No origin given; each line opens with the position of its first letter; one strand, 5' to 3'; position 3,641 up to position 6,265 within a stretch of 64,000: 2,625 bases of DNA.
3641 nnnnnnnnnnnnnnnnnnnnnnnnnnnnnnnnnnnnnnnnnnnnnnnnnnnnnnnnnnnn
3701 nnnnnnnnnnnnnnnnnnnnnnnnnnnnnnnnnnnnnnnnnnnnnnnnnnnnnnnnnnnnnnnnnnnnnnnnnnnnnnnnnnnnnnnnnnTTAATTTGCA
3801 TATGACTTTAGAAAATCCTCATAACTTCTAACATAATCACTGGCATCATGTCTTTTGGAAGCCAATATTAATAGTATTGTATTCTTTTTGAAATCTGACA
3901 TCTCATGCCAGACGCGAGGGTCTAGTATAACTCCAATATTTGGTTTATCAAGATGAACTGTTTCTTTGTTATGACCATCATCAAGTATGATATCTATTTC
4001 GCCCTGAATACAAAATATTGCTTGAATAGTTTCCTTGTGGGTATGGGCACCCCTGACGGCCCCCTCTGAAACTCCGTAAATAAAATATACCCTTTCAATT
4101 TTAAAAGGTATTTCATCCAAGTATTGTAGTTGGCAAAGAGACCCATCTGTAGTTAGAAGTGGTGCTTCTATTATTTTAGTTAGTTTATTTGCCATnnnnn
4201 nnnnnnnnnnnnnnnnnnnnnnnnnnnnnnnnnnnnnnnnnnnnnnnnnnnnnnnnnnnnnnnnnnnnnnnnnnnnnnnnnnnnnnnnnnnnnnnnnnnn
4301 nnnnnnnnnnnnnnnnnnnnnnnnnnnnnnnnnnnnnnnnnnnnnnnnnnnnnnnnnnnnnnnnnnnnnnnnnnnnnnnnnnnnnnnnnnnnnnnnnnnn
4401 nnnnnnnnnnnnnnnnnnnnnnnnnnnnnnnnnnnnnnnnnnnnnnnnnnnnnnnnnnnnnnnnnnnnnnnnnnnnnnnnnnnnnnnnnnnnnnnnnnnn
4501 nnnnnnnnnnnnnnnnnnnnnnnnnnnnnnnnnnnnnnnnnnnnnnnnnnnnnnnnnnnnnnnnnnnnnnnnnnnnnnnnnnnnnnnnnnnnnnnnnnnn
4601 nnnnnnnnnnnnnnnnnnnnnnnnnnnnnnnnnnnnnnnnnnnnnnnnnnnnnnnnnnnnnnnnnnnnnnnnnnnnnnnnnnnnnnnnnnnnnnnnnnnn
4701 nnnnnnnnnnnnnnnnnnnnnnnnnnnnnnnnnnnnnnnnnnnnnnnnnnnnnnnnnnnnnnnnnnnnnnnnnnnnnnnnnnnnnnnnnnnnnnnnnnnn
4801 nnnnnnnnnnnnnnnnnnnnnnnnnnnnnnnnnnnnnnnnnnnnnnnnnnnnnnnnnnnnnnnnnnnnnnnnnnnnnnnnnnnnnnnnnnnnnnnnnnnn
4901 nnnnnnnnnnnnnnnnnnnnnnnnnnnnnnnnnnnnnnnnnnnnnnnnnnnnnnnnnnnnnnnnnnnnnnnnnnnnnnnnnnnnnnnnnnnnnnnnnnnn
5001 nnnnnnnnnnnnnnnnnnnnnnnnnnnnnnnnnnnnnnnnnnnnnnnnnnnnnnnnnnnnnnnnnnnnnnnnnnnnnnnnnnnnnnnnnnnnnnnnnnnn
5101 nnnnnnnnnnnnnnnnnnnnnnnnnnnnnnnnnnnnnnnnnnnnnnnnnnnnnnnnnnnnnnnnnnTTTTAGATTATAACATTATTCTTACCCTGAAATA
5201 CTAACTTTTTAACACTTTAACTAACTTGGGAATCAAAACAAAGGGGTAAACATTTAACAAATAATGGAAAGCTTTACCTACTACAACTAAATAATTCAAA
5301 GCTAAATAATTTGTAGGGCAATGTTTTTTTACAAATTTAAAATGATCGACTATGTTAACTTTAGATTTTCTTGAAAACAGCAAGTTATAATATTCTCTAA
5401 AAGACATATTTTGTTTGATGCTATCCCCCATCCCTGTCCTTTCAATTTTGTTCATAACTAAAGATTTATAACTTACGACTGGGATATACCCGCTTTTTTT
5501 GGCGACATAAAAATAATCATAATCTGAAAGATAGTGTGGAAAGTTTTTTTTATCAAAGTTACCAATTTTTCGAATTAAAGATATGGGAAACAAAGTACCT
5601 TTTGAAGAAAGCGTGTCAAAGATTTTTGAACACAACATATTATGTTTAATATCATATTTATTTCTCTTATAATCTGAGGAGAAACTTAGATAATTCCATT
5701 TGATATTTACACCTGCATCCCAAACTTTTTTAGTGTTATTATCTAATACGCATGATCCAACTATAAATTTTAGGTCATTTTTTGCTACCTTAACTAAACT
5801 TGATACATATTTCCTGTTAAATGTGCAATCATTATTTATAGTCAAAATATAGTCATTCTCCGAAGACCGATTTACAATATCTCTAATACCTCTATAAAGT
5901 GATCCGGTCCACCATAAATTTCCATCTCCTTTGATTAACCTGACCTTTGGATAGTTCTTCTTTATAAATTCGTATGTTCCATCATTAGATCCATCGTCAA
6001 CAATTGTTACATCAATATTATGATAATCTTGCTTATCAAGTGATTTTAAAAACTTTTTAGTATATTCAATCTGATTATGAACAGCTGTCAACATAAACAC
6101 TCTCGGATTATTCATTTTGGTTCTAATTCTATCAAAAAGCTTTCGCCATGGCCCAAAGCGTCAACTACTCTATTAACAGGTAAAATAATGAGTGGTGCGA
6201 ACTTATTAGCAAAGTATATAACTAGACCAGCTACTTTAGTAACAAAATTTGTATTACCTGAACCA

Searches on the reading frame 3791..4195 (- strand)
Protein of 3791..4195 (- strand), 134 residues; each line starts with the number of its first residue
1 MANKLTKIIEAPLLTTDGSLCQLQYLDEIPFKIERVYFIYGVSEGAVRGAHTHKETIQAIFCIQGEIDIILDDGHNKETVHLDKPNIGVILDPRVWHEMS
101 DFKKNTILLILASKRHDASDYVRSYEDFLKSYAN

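Call 36: search_protein_families(library=ncbifam, proteins=[window:3791-4195:-], max_evalue=0.00001)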
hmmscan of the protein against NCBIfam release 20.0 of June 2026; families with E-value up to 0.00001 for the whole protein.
window:3791-4195:- (134 aa): 0 families

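Call 37: search_protein_families(library=pfam, proteins=[window:3791-4195:-], max_evalue=0.001)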
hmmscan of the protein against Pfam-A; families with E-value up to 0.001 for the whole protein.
window:3791-4195:- (134 aa): 2 families
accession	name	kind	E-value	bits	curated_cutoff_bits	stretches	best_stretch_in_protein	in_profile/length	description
PF05523.17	FdtA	-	3.4e-39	134.1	23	1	15-131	13-129/131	WxcM-like, C-terminal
PF07883.17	Cupin_2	-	0.00027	21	27.2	1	42-99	5-56/70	Cupin domain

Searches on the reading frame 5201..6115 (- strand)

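Call 36: search_protein_families(library=ncbifam, proteins=[window:5201-6115:-], max_evalue=0.00001)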
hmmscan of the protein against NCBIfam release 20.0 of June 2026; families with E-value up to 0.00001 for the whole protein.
window:5201-6115:- (304 aa): 5 families
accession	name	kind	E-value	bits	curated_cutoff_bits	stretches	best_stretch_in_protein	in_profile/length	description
NF050050.1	ProtGlycPglI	equivalog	2.8e-08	33.5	500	1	4-129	2-126/306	GalNAc(5)-diNAcBac-PP-undecaprenol beta-1,3-glucosyltransferase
NF007482.0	PRK10073.1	equivalog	9.8e-08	31.4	423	1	4-114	6-113/334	glycosyltransferase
NF045692.1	OglycostaseCruG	equivalog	1.1e-07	31.2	600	1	12-114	49-155/386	2'-O-glycosyltransferase CruG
TIGR03937.1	PgaC_IcaA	equivalog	1.2e-07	31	422.3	1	3-114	44-153/407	poly-beta-1,6-N-acetyl-D-glucosamine synthase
TIGR03469.1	HpnB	hypoth_equivalog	1.3e-06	27.7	379.25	1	4-133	44-181/386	hopene-associated glycosyltransferase HpnB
